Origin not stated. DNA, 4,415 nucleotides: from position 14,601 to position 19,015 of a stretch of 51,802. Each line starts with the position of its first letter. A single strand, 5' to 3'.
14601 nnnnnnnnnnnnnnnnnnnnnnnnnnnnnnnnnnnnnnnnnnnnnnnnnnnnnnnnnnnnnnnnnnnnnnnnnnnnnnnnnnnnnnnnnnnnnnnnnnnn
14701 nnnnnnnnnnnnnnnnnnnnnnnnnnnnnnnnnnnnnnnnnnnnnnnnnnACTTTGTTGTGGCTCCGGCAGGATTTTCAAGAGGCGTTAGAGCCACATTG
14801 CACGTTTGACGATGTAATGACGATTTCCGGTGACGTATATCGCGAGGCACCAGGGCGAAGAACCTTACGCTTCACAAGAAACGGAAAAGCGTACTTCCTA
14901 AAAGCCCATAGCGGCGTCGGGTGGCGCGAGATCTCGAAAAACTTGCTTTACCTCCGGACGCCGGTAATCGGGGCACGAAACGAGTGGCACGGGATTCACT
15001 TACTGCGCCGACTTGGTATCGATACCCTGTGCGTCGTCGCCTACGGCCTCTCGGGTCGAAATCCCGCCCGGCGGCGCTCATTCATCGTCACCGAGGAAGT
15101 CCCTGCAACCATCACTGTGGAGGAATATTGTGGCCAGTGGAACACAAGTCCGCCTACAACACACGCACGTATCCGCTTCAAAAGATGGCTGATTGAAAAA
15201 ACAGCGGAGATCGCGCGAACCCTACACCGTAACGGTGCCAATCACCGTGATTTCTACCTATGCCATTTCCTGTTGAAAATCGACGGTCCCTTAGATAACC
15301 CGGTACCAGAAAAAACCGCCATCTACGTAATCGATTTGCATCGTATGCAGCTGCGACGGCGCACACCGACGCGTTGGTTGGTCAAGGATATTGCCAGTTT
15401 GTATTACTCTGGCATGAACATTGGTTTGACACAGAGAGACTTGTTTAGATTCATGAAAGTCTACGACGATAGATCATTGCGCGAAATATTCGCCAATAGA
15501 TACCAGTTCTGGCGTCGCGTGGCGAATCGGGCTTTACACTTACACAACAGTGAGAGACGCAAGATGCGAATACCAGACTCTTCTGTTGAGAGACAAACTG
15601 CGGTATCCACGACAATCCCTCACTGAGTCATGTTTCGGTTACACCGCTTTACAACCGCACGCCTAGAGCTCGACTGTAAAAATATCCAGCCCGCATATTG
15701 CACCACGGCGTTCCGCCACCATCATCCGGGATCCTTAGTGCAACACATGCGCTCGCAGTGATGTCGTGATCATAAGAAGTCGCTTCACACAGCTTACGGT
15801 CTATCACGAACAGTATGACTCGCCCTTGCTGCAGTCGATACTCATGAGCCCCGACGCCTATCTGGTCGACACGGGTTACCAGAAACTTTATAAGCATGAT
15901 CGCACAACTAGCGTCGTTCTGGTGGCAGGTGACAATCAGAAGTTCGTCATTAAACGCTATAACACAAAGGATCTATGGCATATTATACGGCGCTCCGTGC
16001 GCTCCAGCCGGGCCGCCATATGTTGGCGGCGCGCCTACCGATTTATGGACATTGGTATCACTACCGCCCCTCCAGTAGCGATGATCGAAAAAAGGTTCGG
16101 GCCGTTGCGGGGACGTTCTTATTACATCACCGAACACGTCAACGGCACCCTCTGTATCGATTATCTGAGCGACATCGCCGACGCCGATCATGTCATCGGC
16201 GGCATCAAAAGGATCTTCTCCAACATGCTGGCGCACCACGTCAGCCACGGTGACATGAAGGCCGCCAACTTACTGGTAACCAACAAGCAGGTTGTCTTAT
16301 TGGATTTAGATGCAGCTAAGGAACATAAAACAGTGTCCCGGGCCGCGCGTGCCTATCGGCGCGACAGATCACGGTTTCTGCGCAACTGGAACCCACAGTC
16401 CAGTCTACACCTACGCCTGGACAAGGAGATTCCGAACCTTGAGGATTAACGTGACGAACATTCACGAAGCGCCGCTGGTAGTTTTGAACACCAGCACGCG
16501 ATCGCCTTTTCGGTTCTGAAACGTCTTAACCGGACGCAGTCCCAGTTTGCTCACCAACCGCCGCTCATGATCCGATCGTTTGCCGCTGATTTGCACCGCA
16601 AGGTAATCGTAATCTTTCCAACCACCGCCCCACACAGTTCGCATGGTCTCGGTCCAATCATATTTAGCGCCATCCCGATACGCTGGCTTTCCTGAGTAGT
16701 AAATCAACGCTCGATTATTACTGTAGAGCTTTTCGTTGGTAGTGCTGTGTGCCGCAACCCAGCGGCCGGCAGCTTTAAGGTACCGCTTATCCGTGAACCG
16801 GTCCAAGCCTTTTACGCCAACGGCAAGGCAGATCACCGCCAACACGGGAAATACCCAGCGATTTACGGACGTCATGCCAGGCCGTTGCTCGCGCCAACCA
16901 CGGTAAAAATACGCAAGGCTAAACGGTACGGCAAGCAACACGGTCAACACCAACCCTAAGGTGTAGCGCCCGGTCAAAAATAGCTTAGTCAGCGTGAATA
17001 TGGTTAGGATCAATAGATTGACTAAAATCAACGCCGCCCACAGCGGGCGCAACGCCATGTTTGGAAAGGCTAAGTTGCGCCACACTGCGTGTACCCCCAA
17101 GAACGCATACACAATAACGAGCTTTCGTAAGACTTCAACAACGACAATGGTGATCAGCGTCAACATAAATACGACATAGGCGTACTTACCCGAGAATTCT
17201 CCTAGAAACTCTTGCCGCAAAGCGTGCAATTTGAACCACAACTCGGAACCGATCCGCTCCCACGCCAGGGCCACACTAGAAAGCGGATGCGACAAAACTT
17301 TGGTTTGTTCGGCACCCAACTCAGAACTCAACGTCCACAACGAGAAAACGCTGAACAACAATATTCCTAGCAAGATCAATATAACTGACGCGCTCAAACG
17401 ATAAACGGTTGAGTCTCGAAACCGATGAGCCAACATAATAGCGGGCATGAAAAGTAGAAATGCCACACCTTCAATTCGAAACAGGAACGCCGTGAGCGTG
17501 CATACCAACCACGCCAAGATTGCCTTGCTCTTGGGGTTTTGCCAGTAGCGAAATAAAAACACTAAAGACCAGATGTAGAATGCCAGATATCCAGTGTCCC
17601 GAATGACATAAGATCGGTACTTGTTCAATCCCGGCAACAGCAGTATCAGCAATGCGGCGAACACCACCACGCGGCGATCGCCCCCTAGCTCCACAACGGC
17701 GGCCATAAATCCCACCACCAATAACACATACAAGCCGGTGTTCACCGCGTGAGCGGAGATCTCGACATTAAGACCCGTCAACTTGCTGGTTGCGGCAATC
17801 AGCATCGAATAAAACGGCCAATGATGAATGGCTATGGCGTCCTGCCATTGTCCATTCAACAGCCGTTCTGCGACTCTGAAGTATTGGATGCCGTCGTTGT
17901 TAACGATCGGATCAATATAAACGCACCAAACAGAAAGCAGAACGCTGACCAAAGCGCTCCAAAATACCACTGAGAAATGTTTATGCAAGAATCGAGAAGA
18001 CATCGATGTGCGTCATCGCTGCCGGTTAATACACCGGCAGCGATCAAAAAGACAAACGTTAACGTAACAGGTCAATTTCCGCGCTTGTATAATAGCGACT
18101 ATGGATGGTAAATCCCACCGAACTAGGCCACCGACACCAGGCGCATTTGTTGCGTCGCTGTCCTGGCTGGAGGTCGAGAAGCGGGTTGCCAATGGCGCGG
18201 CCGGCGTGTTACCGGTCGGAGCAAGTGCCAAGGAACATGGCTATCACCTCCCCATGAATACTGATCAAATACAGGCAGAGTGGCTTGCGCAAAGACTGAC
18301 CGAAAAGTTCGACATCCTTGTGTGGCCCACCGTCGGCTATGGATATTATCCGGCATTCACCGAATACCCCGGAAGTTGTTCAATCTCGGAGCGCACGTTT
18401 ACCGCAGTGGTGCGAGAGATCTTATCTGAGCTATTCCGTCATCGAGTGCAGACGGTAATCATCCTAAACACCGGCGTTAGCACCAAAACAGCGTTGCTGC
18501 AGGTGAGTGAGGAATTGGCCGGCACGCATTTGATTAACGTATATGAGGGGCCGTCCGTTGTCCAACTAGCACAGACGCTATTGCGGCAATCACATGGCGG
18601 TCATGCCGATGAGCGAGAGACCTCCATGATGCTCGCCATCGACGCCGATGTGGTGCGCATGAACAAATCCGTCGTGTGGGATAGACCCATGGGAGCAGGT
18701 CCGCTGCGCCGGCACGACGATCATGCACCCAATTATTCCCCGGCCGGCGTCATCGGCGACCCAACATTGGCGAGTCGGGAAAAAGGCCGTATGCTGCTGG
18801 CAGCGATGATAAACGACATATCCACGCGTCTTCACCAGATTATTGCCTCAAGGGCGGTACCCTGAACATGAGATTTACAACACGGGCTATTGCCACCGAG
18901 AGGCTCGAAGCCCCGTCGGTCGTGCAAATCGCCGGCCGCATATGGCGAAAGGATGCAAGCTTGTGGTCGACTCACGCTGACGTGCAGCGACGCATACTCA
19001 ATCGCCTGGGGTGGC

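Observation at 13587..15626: Natural WaaG-WaaP fusion: core glucosyltransferase and heptose kinase in one 679-aa polypeptide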

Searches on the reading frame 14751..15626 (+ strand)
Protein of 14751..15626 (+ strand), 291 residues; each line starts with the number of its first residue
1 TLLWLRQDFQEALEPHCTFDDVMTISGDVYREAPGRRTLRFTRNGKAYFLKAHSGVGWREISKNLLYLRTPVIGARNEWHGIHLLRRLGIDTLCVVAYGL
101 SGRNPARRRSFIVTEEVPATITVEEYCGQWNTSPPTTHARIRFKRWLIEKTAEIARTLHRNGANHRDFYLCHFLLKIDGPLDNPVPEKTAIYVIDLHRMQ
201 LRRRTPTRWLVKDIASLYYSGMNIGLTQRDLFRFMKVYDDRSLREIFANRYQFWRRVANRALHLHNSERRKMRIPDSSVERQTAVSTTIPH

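Call 23: find_homologous_proteins(query=window:14751-15623:+)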
Query seq(291 aa) (291 aa): 2967 proteins with E <= 0.001 among 4103 candidates; the best 120 are listed.
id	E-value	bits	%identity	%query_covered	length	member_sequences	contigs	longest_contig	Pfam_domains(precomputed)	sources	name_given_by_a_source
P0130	2.4e-166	570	82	100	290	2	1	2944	PF06293.21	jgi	jgi:hypothetical protein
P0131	4.9e-103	362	56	93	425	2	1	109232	PF06293.21,PF00534.27,PF13692.13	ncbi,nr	ncbi:MAG: lipopolysaccharide core heptose(I) kinase RfaP [Gammaproteobacteria bacterium]|nr:lipopoly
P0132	3.1e-102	360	58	92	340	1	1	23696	PF06293.21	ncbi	-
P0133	3.1e-101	356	56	93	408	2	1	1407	PF06293.21,PF00534.27,PF13692.13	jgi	-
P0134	1.3e-100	354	56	97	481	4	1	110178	PF06293.21,PF00534.27,PF13692.13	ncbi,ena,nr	ncbi:MAG: lipopolysaccharide core heptose(I) kinase RfaP [Gammaproteobacteria bacterium]|nr:lipopoly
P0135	3.4e-100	353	57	92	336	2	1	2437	PF06293.21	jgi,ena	-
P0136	5.9e-100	352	57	93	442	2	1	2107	PF06293.21,PF00534.27,PF13692.13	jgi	jgi:hypothetical protein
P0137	2.2e-99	350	57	92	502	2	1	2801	PF06293.21,PF00534.27,PF20706.4,PF13692.13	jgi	-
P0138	3.0e-99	350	56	91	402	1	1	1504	PF06293.21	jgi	jgi:hypothetical protein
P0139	7.0e-97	342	56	92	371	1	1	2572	PF06293.21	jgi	jgi:hypothetical protein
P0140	6.6e-96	339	55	92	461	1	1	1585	PF06293.21,PF00534.27,PF13692.13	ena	-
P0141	1.9e-94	334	53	93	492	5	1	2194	PF06293.21,PF00534.27,PF20706.4,PF13692.13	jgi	jgi:UDP-glucose:(heptosyl)LPS alpha-1,3-glucosyltransferase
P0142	6.0e-94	333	53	89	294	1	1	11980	PF06293.21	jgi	-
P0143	2.1e-93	331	54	95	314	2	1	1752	PF06293.21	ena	-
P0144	5.4e-93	329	52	92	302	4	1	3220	PF06293.21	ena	-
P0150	8.1e-91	322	60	79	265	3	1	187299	PF06293.21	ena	-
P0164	6.8e-88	313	50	92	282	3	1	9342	PF06293.21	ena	-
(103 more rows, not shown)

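Call 32: find_encoding_contigs(protein=P0150, flank=4000, max_places=1)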
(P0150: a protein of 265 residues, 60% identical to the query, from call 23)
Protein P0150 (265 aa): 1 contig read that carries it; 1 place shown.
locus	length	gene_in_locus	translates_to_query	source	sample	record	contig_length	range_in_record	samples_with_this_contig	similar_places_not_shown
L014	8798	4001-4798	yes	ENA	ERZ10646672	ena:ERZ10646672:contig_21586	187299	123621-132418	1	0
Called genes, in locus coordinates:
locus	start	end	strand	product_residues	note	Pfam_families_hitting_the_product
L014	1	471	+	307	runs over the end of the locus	PF01063:Aminotran_4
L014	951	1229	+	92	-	-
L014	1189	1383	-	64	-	-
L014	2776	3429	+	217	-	PF13439:Glyco_transf_4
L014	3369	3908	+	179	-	PF00534:Glycos_transf_1, PF13692:Glyco_trans_1_4, PF20706:GT4-conflict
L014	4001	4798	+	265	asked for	PF06293:Kdo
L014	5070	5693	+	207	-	PF06293:Kdo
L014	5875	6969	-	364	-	PF01734:Patatin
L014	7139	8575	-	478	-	PF00270:DEAD, PF04851:ResIII (weak), PF00271:Helicase_C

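Call 61: search_solved_structures(query=window:14751-15626:+, show_alignments=1, max_evalue=1e-10)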
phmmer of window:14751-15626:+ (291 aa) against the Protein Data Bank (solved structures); distinct sequences matched with E-value up to 1e-10: 1.
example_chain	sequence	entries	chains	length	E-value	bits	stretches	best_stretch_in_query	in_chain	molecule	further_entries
6dfl_A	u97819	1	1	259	1.3e-67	231.2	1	5-250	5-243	Lipopolysaccharide core heptose(I) kinase RfaP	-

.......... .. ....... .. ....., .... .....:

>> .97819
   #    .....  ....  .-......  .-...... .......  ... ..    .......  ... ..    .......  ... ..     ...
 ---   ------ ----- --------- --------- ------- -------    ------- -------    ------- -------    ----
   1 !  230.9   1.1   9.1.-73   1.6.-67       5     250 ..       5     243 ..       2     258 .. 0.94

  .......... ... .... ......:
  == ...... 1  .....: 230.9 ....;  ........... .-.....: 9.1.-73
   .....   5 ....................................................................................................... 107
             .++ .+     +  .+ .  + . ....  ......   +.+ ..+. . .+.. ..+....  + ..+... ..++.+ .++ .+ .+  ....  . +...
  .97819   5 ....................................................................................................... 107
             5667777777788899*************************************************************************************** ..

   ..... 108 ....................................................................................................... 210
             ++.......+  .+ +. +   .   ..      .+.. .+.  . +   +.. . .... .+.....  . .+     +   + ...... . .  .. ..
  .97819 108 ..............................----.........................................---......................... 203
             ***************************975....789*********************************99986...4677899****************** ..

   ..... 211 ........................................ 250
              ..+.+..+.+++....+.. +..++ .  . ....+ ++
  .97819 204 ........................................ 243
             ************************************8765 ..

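Call 69: find_encoding_contigs(protein=P0142, flank=3500, max_places=1)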
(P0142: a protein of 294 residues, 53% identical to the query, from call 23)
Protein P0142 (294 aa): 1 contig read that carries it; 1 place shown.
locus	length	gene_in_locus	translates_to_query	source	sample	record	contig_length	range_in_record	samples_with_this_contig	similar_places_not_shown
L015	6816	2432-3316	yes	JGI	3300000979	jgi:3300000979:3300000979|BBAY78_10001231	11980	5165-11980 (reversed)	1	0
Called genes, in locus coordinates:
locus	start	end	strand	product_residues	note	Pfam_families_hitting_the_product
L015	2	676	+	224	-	?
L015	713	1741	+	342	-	PF01075:Glyco_transf_9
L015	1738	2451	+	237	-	PF01075:Glyco_transf_9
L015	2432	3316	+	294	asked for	PF06293:Kdo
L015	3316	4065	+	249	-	PF06293:Kdo, PF01163:RIO1 (weak), PF00069:Pkinase (weak)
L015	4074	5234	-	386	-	PF01734:Patatin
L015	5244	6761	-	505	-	PF04851:ResIII (weak), PF00270:DEAD, PF00271:Helicase_C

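Call 70: find_encoding_contigs(protein=P0164, flank=3500, max_places=1)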
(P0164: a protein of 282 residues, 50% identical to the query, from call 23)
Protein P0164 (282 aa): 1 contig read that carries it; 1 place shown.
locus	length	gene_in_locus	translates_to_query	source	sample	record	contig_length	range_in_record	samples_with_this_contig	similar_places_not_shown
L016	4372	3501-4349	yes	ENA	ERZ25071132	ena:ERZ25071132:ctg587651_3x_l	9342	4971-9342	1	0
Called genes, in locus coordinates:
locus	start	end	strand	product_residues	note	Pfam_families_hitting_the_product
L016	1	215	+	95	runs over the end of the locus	PF13358:DDE_3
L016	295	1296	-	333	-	PF13384:HTH_23, PF13518:HTH_28, PF13551:HTH_29 (faint), PF13565:HTH_32, PF00665:rve, PF13683:rve_3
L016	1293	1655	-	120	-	PF01527:HTH_Tnp_1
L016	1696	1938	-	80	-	-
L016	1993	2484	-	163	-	-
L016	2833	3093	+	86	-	-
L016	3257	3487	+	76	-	-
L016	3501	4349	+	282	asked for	PF06293:Kdo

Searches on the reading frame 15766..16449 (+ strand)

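Call 3: search_protein_families(library=pfam, proteins=[window:15766-16449:+])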
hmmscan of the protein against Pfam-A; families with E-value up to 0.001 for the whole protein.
window:15766-16449:+ (227 aa): 2 families
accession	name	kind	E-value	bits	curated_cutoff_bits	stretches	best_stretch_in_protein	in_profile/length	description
PF06293.20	Kdo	-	3.6e-08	33.5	21.3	1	46-194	17-179/207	Lipopolysaccharide kinase (Kdo/WaaP) family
PF06176.17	WaaY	-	0.00019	21.6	20.3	1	1-195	1-190/229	Lipopolysaccharide core biosynthesis protein (WaaY)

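Call 4: search_protein_families(library=ncbifam, proteins=[window:15766-16449:+])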
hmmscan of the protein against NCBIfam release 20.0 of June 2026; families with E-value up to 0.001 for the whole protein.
window:15766-16449:+ (227 aa): 6 families
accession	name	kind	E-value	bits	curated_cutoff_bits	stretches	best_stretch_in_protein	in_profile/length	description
NF007684.0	PRK10359.1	equivalog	8.8e-07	28.8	248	1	1-189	1-186/232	lipopolysaccharide core heptose(II) kinase RfaY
TIGR03724.2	arch_bud32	equivalog_domain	5.7e-06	26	125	1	63-194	24-141/193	KEOPS complex kinase/ATPase Bud32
NF002475.0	PRK01723.1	equivalog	5.4e-05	22.3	142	1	77-204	82-207/241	3-deoxy-D-manno-octulosonic acid kinase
NF007174.0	PRK09605.1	equivalog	0.0002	20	447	1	63-191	367-480/535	bifunctional N(6)-L-threonylcarbamoyladenine synthase/serine/threonine protein kinase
NF038151.1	lanthi_synth_III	equivalog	0.00037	19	575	1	139-192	337-391/833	class III lanthionine synthetase LanKC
NF011703.0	PRK15123.1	equivalog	0.00062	18.7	170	0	60-193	48-201/268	lipopolysaccharide core heptose(I) kinase RfaP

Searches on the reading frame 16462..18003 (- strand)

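Call 3: search_protein_families(library=pfam, proteins=[window:16462-18003:-])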
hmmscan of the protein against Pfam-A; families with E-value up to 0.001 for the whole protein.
window:16462-18003:- (513 aa): 0 families

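Call 47: search_protein_families(library=pfam, proteins=[window:16462-18003:-], max_evalue=0.1)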
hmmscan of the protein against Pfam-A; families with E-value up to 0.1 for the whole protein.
window:16462-18003:- (513 aa): 2 families
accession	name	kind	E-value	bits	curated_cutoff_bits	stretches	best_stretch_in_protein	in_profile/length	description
PF13231.12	PMT_2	-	0.0052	17.4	26.1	1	61-223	2-160/160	Dolichyl-phosphate-mannose-protein mannosyltransferase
PF22990.1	ABHD16_N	-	0.0084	16.6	27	1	354-425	46-114/125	Phosphatidylserine Lipase ABHD16 N-terminal domain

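Call 66: search_protein_families(library=ncbifam, proteins=[window:16462-18003:-], max_evalue=0.01)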
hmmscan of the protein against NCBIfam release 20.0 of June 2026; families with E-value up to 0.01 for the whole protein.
window:16462-18003:- (513 aa): 0 families

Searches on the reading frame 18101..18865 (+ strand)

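Call 47: search_protein_families(library=pfam, proteins=[window:18101-18865:+], max_evalue=0.1)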
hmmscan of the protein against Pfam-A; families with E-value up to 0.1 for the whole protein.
window:18101-18865:+ (254 aa): 1 family
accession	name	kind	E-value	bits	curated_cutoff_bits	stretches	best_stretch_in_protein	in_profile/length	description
PF02633.19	Creatininase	-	2.2e-45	155.4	31.3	1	19-241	2-235/238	Creatinine amidohydrolase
